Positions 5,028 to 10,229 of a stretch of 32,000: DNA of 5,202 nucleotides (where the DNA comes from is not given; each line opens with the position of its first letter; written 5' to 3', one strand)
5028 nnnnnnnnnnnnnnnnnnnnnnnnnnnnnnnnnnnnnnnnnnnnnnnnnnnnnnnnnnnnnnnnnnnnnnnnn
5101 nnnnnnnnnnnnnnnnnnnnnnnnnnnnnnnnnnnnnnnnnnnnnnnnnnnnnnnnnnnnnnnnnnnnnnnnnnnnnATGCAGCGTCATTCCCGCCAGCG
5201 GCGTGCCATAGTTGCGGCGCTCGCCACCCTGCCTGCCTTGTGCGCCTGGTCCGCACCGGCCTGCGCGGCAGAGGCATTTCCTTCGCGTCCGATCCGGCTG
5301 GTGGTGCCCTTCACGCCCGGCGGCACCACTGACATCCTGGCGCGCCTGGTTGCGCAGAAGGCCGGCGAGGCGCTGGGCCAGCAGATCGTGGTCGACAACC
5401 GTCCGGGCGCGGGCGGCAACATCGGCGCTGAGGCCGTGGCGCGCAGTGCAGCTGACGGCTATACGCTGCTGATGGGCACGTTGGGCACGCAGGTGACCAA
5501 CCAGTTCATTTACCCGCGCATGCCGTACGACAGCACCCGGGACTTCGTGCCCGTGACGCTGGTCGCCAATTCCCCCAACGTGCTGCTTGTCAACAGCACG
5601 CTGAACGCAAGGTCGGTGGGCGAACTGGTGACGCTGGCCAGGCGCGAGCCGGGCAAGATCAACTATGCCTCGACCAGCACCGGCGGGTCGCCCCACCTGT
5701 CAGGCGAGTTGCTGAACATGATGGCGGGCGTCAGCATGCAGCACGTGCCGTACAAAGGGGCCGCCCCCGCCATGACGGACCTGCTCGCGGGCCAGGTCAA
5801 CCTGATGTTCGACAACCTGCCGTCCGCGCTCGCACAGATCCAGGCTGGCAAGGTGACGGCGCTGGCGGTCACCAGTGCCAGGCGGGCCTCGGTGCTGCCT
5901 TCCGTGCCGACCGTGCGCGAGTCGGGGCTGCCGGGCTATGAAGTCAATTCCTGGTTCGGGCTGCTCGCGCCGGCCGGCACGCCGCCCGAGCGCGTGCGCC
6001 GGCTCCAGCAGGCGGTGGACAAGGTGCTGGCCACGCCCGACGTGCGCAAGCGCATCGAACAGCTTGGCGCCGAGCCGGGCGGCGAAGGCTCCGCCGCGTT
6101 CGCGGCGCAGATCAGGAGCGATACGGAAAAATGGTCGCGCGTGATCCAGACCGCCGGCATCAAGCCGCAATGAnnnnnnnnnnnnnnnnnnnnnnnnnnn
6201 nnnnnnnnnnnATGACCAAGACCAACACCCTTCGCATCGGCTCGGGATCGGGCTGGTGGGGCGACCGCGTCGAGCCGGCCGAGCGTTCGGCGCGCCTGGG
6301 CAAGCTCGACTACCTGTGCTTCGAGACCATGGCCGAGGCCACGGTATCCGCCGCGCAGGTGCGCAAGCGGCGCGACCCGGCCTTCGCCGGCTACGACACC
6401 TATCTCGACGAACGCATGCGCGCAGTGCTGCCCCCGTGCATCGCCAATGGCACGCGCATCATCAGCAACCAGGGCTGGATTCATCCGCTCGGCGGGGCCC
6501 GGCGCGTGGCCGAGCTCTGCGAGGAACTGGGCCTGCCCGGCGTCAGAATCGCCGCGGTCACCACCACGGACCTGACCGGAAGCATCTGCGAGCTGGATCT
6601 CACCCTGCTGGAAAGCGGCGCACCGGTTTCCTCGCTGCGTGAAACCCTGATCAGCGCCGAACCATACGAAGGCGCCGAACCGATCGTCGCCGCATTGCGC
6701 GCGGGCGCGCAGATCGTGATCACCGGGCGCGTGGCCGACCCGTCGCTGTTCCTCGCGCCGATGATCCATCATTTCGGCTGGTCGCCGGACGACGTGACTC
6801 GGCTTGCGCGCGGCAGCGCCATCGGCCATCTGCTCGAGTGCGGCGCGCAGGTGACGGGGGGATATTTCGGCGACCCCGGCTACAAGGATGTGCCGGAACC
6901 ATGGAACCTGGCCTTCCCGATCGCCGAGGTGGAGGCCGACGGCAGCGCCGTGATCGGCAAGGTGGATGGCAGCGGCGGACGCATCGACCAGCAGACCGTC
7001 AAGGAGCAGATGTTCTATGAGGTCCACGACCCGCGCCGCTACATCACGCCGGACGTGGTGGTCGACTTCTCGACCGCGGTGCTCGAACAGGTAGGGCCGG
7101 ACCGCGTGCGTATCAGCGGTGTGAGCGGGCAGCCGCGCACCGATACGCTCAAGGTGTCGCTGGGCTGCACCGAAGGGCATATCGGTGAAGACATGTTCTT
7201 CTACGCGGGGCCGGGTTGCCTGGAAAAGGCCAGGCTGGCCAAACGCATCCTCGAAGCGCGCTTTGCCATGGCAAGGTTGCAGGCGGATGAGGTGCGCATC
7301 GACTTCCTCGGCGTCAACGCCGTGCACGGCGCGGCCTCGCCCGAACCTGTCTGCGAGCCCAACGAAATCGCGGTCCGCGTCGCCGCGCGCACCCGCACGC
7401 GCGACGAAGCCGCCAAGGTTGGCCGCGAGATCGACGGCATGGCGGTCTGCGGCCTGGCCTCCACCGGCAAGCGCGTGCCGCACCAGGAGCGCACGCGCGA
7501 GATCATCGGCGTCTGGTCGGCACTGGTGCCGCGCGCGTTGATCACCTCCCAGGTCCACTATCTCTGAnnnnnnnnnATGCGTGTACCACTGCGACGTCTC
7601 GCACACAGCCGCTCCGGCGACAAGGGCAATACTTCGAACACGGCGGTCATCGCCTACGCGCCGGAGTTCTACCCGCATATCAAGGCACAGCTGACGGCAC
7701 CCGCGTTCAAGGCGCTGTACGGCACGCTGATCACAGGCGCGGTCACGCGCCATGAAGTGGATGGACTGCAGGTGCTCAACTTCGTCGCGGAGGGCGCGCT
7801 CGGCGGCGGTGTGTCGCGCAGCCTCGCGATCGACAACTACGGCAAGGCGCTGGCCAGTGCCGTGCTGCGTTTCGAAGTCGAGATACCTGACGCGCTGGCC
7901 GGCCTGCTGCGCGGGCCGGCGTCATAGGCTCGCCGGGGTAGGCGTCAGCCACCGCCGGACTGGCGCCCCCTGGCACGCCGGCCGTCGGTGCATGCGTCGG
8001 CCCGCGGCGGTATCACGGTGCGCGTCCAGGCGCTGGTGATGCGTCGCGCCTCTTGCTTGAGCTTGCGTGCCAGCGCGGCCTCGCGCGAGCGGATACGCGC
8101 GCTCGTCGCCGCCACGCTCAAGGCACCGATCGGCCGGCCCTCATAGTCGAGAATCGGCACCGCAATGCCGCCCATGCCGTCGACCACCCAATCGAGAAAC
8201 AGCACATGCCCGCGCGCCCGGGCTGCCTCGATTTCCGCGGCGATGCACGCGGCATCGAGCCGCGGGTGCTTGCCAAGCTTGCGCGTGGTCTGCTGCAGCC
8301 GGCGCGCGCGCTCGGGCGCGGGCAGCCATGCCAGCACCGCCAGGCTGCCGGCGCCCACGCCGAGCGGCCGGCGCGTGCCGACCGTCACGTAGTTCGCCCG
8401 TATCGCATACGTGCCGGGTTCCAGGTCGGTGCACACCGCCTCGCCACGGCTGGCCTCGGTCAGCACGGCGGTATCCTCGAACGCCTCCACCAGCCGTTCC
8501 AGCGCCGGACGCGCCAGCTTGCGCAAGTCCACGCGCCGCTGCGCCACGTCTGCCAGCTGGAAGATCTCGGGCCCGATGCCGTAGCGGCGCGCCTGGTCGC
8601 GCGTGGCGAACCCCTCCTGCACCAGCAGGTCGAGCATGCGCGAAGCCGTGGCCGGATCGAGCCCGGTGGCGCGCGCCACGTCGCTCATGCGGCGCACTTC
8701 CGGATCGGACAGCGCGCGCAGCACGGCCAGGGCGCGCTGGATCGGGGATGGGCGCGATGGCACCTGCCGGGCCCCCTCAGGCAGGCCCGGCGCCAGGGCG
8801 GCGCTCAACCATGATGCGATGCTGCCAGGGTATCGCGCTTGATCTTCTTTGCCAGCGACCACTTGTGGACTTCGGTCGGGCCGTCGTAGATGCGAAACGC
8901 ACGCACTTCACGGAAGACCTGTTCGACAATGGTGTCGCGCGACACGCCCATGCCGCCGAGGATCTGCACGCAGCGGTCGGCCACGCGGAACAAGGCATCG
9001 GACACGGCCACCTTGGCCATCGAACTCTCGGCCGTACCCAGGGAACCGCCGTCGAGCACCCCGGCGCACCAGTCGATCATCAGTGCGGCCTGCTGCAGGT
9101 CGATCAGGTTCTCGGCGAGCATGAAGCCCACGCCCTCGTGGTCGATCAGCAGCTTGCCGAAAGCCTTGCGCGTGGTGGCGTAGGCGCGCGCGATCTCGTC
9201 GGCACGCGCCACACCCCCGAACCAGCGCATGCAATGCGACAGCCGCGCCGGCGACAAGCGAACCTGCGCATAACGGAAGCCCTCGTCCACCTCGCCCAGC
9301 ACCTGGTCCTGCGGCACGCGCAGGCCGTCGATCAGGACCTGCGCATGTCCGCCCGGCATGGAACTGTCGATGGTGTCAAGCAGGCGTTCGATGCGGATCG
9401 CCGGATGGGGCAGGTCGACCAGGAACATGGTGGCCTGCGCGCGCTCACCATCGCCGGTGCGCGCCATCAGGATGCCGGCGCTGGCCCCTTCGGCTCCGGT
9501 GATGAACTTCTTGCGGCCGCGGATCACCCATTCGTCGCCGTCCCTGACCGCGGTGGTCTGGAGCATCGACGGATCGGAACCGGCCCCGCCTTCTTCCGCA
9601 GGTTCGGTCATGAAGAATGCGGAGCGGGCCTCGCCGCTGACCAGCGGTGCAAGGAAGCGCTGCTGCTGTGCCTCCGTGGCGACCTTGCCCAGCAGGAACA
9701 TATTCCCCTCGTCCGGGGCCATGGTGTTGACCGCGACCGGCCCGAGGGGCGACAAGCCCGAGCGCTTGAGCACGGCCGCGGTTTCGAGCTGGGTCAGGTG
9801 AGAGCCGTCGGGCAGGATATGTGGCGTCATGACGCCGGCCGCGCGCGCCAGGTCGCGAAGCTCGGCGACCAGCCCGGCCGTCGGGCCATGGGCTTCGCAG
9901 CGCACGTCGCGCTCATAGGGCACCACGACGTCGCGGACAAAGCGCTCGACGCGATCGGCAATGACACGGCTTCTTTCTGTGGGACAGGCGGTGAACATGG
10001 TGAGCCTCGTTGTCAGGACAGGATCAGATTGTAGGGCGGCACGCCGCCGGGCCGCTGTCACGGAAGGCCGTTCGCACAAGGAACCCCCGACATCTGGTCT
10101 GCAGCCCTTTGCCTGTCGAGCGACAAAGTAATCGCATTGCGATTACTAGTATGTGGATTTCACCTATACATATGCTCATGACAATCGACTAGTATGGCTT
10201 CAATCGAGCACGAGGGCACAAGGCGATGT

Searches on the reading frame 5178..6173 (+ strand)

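Call 7: search_protein_families(library=pfam, proteins=[window:5178-6173:+])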
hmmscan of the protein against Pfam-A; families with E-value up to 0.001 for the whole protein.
window:5178-6173:+ (331 aa): 1 family
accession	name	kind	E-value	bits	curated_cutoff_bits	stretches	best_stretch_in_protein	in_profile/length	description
PF03401.19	TctC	-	6.8e-77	259.1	27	1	55-327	2-273/274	Tripartite tricarboxylate transporter family receptor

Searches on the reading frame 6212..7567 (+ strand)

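Call 7: search_protein_families(library=pfam, proteins=[window:6212-7567:+])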
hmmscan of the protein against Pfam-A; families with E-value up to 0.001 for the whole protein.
window:6212-7567:+ (451 aa): 1 family
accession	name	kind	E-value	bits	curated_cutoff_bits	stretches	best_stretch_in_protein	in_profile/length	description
PF07287.17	AtuA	-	2.3e-146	488.5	22.8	1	7-450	1-437/437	Acyclic terpene utilisation family protein AtuA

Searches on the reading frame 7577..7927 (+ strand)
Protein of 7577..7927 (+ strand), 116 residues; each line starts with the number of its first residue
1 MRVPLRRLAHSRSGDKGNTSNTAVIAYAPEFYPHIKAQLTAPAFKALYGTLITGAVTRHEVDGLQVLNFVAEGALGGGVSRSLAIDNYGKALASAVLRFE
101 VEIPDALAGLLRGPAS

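Call 90: search_protein_families(library=pfam, proteins=[window:7577-7927:+])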
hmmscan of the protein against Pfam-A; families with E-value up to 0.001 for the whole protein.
window:7577-7927:+ (116 aa): 1 family
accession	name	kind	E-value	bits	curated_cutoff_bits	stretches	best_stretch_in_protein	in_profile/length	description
PF23544.1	AtuA_ferredoxin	-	1.2e-28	100.1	27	1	3-101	1-112/113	AtuA ferredoxin-like domain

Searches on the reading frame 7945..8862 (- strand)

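Call 7: search_protein_families(library=pfam, proteins=[window:7945-8862:-])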
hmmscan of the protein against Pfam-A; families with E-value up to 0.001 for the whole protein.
window:7945-8862:- (305 aa): 5 families
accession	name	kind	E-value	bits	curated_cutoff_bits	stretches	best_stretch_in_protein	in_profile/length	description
PF01614.24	IclR_C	-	2.6e-15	56.9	24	1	110-275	6-172/174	Bacterial transcriptional regulator IclR C-terminal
PF09339.16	HTH_IclR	-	5.5e-11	42.5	22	1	41-89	2-51/52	IclR helix-turn-helix domain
PF25213.1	HVO_A0261_N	-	5e-05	23.5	35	0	42-94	11-61/86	HVO_A0261 N-terminal domain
PF12802.13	MarR_2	-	9e-05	23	27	1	47-88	10-52/61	MarR family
PF01047.28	MarR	-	0.00034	20.9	24.6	1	45-89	6-50/59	MarR family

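Call 90: search_protein_families(library=pfam, proteins=[window:7945-8862:-])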
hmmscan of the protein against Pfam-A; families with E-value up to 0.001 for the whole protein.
window:7945-8862:- (305 aa): 5 families
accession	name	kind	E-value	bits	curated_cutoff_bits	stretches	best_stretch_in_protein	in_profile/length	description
PF01614.24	IclR_C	-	2.6e-15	56.9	24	1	110-275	6-172/174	Bacterial transcriptional regulator IclR C-terminal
PF09339.16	HTH_IclR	-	5.5e-11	42.5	22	1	41-89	2-51/52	IclR helix-turn-helix domain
PF25213.1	HVO_A0261_N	-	5e-05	23.5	35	0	42-94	11-61/86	HVO_A0261 N-terminal domain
PF12802.13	MarR_2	-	9e-05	23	27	1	47-88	10-52/61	MarR family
PF01047.28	MarR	-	0.00034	20.9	24.6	1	45-89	6-50/59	MarR family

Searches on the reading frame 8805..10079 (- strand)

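Call 90: search_protein_families(library=pfam, proteins=[window:8805-10079:-])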
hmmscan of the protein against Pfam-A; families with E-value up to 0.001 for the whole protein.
window:8805-10079:- (424 aa): 4 families
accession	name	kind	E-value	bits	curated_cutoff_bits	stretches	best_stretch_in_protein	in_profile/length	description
PF00441.29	Acyl-CoA_dh_1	-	1.3e-35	123.2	22.4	1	266-412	2-148/150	Acyl-CoA dehydrogenase, C-terminal domain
PF02770.24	Acyl-CoA_dh_M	-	5.4e-16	59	33.3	1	155-235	2-80/97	Acyl-CoA dehydrogenase, middle domain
PF02771.21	Acyl-CoA_dh_N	-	1.6e-06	28.9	22.9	1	34-150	1-113/113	Acyl-CoA dehydrogenase, N-terminal domain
PF08028.16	Acyl-CoA_dh_2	-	6.6e-06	26.9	22.7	1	293-398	14-129/134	Acyl-CoA dehydrogenase, C-terminal domain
